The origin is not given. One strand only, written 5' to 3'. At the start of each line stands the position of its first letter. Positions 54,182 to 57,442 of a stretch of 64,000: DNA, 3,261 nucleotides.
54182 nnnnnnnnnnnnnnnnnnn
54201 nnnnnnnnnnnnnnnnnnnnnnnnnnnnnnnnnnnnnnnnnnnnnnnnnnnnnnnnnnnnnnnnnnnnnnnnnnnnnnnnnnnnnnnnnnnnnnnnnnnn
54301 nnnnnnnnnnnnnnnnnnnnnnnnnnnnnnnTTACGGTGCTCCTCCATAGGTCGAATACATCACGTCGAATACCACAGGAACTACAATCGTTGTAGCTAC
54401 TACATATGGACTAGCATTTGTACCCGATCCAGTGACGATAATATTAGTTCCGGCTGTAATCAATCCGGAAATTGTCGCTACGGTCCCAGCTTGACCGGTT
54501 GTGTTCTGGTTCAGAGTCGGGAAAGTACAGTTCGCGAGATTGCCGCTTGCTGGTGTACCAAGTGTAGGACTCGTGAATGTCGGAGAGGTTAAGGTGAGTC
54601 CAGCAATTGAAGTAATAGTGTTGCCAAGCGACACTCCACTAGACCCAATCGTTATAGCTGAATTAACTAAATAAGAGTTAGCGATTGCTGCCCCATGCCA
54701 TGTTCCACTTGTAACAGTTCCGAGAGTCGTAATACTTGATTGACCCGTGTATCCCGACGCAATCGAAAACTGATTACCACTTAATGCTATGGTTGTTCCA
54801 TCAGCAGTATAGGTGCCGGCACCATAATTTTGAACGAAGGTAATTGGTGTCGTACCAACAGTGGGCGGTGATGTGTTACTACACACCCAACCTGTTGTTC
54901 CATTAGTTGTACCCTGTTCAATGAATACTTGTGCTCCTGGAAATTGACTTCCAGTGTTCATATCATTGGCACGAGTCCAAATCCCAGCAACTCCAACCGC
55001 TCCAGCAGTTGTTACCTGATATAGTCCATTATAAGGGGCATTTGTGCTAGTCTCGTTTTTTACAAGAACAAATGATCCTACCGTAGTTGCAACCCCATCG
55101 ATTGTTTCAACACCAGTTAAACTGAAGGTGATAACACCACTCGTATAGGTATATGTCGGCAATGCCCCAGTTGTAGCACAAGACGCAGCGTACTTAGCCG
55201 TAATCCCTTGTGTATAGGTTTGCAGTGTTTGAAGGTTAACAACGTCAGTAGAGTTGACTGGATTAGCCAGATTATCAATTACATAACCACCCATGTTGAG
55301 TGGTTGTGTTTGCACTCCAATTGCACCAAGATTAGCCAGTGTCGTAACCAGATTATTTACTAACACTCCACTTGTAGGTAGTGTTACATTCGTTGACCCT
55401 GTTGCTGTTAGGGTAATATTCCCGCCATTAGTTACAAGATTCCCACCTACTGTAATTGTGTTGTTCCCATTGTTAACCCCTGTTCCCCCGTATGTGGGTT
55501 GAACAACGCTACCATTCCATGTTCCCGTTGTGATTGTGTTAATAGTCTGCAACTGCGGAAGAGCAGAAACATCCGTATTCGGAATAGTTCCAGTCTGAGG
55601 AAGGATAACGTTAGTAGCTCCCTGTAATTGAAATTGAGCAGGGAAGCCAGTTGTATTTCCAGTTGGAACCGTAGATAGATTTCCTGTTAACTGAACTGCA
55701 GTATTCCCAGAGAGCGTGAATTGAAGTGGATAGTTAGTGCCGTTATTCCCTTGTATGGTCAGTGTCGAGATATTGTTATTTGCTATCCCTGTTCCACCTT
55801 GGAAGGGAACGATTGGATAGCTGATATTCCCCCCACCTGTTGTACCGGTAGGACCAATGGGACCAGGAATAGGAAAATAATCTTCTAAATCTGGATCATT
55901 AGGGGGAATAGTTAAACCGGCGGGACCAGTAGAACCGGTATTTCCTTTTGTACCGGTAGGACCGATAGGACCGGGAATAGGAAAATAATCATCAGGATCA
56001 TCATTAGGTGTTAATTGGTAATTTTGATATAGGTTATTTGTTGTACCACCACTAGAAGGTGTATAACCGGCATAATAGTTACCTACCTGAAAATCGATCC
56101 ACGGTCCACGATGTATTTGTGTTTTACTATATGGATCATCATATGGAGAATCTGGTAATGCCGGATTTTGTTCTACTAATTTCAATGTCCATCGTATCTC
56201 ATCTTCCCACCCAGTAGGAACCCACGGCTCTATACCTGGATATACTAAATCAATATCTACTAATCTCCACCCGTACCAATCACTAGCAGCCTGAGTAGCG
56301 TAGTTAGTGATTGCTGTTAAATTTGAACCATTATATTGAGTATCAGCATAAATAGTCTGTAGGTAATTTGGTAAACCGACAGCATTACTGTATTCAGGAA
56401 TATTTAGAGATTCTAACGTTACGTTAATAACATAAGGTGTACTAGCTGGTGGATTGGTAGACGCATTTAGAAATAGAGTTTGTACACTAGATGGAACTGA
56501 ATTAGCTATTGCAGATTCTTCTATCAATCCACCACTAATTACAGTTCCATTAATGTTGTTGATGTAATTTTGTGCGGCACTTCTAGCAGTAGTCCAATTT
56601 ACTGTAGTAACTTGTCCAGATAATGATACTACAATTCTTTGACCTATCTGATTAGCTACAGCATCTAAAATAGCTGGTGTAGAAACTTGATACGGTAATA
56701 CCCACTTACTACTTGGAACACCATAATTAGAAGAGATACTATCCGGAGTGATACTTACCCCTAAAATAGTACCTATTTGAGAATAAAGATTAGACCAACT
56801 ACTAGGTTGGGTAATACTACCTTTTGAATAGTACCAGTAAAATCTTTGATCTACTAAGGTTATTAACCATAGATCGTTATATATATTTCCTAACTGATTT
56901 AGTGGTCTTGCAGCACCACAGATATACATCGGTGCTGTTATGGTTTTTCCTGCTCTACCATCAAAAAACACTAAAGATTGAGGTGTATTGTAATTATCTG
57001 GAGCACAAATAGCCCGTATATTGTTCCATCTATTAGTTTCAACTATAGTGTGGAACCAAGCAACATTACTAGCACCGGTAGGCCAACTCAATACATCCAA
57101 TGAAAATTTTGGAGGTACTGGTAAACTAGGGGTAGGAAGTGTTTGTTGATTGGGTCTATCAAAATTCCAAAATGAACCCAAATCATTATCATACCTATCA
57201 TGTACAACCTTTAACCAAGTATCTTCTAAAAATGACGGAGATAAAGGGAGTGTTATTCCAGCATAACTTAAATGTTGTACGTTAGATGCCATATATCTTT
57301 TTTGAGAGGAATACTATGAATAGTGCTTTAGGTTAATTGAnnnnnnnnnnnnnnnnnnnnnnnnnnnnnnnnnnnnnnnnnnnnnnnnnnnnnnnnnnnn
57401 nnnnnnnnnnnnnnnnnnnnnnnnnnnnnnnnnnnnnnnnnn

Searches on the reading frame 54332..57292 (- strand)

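Call 12: search_protein_families(library=phrogs, proteins=[window:54332-57292:-], max_evalue=0.001)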
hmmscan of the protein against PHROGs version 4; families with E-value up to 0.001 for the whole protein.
window:54332-57292:- (986 aa): 3 families
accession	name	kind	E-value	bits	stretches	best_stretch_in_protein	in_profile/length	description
phrog_27782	-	unknown function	7.1e-21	75.5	1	722-889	177-331/644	-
phrog_30390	-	unknown function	8.5e-13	48.6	1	725-894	543-732/766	-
phrog_17264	-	unknown function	3.7e-11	44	1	723-834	9-112/147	-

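Call 13: search_protein_families(library=pfam, proteins=[window:54332-57292:-], max_evalue=0.001)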
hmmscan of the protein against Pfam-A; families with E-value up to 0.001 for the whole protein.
window:54332-57292:- (986 aa): 0 families
